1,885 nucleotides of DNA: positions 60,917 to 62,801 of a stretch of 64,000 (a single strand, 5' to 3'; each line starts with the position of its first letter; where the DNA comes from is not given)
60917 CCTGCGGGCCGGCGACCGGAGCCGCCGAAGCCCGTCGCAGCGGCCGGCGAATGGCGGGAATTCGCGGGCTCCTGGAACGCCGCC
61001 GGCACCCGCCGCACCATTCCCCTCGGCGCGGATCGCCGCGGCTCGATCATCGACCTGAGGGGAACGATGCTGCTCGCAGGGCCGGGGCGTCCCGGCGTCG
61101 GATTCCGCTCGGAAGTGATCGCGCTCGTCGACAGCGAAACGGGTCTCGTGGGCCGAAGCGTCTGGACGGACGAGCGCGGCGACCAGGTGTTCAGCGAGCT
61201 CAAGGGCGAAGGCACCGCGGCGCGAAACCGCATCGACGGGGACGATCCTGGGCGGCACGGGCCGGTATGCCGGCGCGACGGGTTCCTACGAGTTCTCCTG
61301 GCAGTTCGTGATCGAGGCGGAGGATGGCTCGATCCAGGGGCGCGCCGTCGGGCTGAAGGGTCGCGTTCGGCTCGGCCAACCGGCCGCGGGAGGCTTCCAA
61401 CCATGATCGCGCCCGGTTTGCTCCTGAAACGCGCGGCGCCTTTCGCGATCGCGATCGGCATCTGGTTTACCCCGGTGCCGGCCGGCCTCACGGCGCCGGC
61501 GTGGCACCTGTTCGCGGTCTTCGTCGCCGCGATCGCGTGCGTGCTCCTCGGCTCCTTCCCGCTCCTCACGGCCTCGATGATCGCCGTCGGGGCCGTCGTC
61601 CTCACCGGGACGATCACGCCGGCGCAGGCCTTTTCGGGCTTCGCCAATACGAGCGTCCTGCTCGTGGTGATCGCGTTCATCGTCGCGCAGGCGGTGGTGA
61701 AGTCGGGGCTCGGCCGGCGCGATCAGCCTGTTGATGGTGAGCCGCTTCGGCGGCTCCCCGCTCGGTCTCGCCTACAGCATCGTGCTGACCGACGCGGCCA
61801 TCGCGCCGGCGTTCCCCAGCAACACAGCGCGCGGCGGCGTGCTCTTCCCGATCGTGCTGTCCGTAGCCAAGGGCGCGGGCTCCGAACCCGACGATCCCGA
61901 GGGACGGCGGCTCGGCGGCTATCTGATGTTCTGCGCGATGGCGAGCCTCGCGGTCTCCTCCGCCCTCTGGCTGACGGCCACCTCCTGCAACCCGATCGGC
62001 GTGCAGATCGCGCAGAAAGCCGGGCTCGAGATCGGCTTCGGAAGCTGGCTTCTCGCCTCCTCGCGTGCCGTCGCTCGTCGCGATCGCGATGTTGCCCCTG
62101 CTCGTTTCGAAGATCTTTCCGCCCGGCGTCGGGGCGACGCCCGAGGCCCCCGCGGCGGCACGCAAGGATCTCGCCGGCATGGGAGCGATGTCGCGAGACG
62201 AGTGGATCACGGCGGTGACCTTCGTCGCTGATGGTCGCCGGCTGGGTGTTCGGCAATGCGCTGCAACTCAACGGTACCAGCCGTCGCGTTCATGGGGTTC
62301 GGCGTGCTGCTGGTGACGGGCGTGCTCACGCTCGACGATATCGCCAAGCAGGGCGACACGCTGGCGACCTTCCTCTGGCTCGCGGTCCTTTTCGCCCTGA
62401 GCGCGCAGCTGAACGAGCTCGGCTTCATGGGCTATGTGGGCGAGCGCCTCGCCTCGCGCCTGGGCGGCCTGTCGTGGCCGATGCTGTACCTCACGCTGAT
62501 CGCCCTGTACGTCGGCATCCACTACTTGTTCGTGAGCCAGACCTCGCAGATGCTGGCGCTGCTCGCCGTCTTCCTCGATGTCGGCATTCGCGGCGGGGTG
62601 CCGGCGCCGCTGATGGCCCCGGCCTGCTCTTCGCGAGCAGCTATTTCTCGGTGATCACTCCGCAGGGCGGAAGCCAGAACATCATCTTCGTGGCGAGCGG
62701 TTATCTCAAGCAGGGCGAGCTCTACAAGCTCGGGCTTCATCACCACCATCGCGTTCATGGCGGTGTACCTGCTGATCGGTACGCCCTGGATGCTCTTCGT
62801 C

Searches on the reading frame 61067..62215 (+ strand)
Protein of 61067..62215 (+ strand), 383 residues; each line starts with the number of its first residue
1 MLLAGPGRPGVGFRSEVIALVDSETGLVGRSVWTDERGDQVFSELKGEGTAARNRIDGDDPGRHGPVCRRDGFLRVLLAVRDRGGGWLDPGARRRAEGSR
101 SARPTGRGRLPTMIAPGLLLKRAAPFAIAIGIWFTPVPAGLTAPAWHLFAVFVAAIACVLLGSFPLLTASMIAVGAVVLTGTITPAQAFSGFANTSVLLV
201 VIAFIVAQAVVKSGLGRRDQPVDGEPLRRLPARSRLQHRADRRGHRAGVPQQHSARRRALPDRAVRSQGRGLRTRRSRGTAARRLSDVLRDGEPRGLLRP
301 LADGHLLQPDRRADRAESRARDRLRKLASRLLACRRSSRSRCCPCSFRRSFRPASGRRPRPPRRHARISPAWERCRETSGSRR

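Call 16: search_protein_families(library=pfam, proteins=[window:61067-62215:+], max_evalue=0.01)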
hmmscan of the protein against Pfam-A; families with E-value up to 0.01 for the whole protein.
window:61067-62215:+ (383 aa): 2 families
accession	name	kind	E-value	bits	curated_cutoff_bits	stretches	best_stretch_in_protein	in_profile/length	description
PF00939.25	Na_sulph_symp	-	7.6e-19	68.5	27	1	119-218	4-107/472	Sodium:sulfate symporter transmembrane region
PF03600.22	CitMHS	-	0.00053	19.6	31.9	1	158-215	3-60/336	Citrate transporter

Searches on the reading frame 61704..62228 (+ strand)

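Call 16: search_protein_families(library=pfam, proteins=[window:61704-62228:+], max_evalue=0.01)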
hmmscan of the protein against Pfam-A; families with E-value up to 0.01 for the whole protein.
window:61704-62228:+ (175 aa): 2 families
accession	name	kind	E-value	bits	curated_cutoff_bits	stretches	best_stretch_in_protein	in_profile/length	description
PF00939.25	Na_sulph_symp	-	2.9e-26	92.9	27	1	7-119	108-222/472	Sodium:sulfate symporter transmembrane region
PF03600.22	CitMHS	-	0.00026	20.7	31.9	1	4-116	61-164/336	Citrate transporter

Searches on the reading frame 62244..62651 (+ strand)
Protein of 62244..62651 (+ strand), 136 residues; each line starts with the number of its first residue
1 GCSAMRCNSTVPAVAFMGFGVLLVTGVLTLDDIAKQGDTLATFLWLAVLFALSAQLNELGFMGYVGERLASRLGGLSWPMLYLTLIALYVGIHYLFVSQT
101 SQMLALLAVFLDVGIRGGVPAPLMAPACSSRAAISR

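Call 16: search_protein_families(library=pfam, proteins=[window:62244-62651:+], max_evalue=0.01)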
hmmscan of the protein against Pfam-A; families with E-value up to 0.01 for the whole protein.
window:62244-62651:+ (136 aa): 2 families
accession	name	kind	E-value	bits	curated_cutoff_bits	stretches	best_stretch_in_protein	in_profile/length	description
PF00939.25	Na_sulph_symp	-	6.9e-20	71.9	27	1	13-128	295-411/472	Sodium:sulfate symporter transmembrane region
PF03600.22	CitMHS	-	5.2e-06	26.2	31.9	1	11-128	11-128/336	Citrate transporter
